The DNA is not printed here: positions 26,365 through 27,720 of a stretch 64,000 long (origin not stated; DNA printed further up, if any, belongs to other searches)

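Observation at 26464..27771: Three copies of a near-palindromic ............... box plus a perfect 12-bp inverted repeat frame the LacI-family regulator gene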

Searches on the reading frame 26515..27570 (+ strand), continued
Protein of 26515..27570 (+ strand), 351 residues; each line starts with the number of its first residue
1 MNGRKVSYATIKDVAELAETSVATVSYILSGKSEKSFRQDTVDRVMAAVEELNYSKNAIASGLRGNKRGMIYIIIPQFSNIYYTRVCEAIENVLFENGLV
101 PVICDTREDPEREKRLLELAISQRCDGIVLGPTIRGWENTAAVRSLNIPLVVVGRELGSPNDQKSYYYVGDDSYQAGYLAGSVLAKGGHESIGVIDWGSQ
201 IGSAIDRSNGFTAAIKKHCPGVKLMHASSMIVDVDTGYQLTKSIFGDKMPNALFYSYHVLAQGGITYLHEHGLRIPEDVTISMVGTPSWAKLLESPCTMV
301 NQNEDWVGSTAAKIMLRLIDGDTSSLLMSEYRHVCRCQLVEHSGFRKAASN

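Call 36: find_encoding_contigs(protein=P0003, flank=3000, max_places=1)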
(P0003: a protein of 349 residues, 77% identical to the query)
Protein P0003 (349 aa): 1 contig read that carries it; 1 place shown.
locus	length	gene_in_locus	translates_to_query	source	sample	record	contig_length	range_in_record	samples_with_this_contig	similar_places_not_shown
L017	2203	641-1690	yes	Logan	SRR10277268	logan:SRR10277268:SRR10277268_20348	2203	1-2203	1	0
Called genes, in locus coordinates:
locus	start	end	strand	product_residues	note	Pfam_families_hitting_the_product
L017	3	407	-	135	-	?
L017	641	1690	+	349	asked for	PF00356:LacI, PF00532:Peripla_BP_1, PF13407:Peripla_BP_4, PF13377:Peripla_BP_3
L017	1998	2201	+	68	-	?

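Call 37: find_encoding_contigs(protein=P0011, flank=6000, max_places=1)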
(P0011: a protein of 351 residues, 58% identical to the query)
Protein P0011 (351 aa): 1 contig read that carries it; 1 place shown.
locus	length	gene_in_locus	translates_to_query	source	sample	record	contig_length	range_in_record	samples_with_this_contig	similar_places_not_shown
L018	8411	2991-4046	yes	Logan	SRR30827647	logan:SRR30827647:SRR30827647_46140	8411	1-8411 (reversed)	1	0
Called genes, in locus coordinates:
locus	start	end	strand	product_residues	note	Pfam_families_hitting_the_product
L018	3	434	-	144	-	?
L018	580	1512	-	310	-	PF04389:Peptidase_M28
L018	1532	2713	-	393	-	PF01546:Peptidase_M20, PF07687:M20_dimer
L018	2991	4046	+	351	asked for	PF00356:LacI, PF00532:Peripla_BP_1, PF13407:Peripla_BP_4, PF13458:Peripla_BP_6 (weak), PF13377:Peripla_BP_3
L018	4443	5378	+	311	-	PF00696:AA_kinase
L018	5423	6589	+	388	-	PF04303:PrpF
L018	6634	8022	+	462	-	PF03972:MmgE_PrpD_N, PF19305:MmgE_PrpD_C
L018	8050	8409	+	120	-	?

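Call 38: find_encoding_contigs(protein=P0016, flank=6000, max_places=1)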
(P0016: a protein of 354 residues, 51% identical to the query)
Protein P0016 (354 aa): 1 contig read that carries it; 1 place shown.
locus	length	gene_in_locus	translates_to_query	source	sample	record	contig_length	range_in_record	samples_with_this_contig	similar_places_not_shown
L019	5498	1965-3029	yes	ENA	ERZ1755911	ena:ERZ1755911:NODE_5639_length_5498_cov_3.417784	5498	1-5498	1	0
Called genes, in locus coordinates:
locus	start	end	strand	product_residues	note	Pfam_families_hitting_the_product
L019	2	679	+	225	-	?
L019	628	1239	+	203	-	-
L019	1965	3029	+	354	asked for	PF00356:LacI, PF00532:Peripla_BP_1, PF13407:Peripla_BP_4, PF13377:Peripla_BP_3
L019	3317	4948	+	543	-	PF02133:Transp_cyt_pur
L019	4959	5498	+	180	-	?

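Call 51: search_solved_structures(query=window:26515-27567:+, max_evalue=1e-10)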
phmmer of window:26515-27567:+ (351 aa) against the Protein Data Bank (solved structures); distinct sequences matched with E-value up to 1e-10: 42.
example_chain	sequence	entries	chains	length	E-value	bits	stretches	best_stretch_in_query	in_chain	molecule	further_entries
1jh9_A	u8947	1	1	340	6.7e-30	107.4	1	9-318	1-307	PURINE NUCLEOTIDE SYNTHESIS REPRESSOR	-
2pua_A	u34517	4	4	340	1.7e-29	106.1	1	9-318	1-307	PURINE REPRESSOR | PROTEIN (PURINE REPRESSOR)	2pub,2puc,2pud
1jft_A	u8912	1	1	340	2e-29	105.9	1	9-318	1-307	PURINE NUCLEOTIDE SYNTHESIS REPRESSOR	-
1jfs_A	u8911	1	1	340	2.2e-29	105.7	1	9-318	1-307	PURINE NUCLEOTIDE SYNTHESIS REPRESSOR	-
2pue_A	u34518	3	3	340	3.2e-29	105.2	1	9-318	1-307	PROTEIN (PURINE REPRESSOR ) | PROTEIN (PURINE REPRESSOR)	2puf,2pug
1bdi_A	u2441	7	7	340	3.2e-29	105.2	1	9-318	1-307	PROTEIN (PURINE REPRESSOR) | PROTEIN (PURINE NUCLEOTIDE SYNTHESIS REPRESSOR)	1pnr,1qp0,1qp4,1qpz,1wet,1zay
1vpw_A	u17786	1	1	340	6.1e-29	104.2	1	9-318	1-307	PURINE REPRESSOR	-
1bdh_A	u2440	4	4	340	8.4e-29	103.8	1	9-318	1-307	PROTEIN (PURINE REPRESSOR) | PROTEIN (PURINE NUCLEOTIDE SYNTHESIS REPRESSOR) | PURINE NUCLEOTIDE SYNTHESIS REPRESSOR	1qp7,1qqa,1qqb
9ny7_A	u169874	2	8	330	1.1e-26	96.8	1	9-320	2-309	Ribose operon repressor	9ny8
7doa_A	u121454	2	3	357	6.3e-26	94.3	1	11-320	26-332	Catabolite repressor/activator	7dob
8jff_A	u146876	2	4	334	7.1e-26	94.2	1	12-320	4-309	Catabolite repressor/activator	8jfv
3kjx_A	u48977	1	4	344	1e-24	90.4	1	10-315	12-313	Transcriptional regulator, LacI family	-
3oqm_A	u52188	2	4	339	2e-23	86.1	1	10-322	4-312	Catabolite control protein A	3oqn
3oqo_A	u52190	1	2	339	2e-23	86.1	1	10-322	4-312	Catabolite control protein A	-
1rzr_G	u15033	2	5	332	2.7e-22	82.4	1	9-325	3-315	Glucose-resistance amylase regulator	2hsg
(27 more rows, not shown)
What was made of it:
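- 26515..27570 (+): LacI/PurR-family transcription factor gene (351 aa). The closest solved structure is E. coli PurR, E=7e-30 (call 51).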
